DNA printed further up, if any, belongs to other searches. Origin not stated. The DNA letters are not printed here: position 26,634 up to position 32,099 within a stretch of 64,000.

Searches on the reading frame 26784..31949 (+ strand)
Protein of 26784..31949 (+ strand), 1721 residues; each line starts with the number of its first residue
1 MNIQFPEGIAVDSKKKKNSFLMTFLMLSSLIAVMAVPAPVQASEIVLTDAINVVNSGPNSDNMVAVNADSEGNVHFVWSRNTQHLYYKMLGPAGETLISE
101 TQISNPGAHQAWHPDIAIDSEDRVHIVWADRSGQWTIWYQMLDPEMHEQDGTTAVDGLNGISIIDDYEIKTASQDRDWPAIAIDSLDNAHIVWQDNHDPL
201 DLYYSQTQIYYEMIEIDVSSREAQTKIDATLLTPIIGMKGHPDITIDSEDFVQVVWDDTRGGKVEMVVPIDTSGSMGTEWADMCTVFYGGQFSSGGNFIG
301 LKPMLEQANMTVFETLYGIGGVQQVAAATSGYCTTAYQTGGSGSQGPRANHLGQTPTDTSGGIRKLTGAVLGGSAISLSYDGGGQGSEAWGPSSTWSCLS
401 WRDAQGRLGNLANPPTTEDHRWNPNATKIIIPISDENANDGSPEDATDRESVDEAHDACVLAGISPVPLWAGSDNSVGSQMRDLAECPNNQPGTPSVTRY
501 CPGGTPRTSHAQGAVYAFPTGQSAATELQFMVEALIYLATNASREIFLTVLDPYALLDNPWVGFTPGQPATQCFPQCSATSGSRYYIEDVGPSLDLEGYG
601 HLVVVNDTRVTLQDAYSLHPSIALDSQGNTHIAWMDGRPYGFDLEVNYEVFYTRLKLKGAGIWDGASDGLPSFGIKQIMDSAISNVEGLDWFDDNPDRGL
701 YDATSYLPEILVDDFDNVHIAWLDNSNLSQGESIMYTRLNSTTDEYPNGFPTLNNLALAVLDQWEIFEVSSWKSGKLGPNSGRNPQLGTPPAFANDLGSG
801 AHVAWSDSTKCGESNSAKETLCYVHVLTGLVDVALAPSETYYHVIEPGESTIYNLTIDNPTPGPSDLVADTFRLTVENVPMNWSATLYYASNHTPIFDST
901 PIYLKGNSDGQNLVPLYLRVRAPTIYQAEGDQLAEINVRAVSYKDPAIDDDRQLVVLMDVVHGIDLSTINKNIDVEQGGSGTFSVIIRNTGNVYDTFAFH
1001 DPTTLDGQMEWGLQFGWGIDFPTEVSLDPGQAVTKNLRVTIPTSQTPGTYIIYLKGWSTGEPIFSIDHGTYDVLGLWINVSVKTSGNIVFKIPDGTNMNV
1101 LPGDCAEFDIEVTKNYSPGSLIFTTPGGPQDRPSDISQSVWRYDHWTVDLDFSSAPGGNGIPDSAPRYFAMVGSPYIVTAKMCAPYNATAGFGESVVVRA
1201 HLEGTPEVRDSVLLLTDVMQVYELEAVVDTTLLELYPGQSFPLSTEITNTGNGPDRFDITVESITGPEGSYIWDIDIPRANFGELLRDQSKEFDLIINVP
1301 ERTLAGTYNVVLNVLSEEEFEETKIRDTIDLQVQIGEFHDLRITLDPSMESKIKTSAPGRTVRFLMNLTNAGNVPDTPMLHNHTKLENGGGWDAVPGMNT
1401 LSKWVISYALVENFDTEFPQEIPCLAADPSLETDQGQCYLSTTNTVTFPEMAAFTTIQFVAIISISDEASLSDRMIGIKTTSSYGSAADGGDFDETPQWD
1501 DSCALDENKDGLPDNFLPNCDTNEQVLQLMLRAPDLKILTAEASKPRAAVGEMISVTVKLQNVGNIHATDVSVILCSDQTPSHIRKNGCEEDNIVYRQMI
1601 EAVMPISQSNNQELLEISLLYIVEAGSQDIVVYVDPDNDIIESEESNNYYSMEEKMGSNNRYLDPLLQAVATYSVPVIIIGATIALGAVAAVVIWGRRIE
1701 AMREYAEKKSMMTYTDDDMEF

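Call 48: search_protein_families(library=pfam, proteins=[window:26784-31949:+], max_evalue=0.00001)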
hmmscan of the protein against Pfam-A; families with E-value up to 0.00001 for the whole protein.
window:26784-31949:+ (1721 aa): 2 families
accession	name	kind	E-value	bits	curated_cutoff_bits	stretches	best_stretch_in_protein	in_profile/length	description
PF07705.17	CARDB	-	1.8e-11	44.5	22.7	1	1533-1651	1-100/101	CARDB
PF10633.15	NPCBM_assoc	-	9.3e-07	29.4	24.4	0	1237-1313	3-74/78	NPCBM-associated, NEW3 domain of alpha-galactosidase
